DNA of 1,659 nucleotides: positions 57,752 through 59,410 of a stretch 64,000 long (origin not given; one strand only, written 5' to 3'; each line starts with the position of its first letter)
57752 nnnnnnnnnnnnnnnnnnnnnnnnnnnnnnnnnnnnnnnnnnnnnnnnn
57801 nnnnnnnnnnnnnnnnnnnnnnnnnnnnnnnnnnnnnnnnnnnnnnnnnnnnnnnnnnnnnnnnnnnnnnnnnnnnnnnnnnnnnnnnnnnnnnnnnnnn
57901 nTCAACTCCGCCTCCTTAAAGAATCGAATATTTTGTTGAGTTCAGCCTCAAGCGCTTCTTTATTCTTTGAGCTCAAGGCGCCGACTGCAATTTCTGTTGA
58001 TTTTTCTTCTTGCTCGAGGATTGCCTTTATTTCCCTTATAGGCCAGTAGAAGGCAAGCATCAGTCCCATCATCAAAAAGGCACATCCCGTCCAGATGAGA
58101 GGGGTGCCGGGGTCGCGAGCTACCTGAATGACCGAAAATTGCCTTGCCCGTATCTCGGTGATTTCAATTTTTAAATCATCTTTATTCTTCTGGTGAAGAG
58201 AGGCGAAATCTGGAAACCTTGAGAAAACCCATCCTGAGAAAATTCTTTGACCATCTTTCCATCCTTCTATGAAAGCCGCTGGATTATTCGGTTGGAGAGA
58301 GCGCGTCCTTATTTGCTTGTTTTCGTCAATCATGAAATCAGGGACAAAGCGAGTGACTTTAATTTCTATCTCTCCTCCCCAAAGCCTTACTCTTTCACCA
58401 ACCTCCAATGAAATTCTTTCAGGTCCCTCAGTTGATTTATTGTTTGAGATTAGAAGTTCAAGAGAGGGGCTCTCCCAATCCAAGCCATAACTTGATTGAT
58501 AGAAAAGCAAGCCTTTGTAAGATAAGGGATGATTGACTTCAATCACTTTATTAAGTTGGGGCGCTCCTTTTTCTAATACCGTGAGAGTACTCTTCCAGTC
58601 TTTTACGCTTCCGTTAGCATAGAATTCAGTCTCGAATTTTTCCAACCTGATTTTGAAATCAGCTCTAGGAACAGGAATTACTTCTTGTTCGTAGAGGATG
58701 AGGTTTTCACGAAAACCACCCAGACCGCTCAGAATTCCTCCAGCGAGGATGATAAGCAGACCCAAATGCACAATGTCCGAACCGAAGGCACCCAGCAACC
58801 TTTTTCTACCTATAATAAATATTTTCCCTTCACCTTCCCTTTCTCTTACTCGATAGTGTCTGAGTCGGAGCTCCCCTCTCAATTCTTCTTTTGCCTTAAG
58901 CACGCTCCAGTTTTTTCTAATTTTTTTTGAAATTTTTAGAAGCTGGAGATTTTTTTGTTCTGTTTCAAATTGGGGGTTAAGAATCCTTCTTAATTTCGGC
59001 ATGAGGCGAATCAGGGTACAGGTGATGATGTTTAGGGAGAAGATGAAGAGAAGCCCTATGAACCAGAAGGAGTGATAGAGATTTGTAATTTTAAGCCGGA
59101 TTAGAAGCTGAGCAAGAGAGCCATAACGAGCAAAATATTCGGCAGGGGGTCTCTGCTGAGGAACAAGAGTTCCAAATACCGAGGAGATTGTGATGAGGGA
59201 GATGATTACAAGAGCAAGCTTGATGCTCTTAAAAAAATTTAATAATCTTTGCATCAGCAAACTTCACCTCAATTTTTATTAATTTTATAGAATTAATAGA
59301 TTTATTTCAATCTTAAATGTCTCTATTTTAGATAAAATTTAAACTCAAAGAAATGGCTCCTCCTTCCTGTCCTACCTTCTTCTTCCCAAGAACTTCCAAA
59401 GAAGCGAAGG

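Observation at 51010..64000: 13-kb single-strand multihaem cytochrome block: Rieske/cytochrome-b complex plus a porin-cytochrome-like outer-membrane module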

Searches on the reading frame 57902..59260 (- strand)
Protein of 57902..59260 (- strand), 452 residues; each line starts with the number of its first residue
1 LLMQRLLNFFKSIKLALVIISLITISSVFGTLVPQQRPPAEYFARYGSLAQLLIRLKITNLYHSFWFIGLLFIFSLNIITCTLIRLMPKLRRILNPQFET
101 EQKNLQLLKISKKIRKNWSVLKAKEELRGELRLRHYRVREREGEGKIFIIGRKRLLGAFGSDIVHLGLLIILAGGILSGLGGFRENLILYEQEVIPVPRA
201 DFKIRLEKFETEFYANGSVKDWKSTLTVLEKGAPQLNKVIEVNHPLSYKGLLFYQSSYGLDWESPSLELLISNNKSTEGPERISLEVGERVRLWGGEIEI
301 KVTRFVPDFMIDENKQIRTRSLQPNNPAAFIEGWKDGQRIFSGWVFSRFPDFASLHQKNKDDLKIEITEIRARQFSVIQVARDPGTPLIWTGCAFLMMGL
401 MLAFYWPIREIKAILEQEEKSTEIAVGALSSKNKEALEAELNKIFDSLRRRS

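Call 5: search_protein_families(library=pfam, proteins=[window:57902-59260:-], max_evalue=0.01)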
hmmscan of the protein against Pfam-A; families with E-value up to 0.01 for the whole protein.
window:57902-59260:- (452 aa): 1 family
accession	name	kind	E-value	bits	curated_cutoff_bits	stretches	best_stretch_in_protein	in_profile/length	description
PF05140.19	ResB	-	3e-75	254.3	24.6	2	14-331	2-330/486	ResB-like family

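Call 6: search_protein_families(library=ncbifam, proteins=[window:57902-59260:-], max_evalue=0.01)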
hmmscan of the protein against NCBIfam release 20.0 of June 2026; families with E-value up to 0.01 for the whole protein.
window:57902-59260:- (452 aa): 0 families
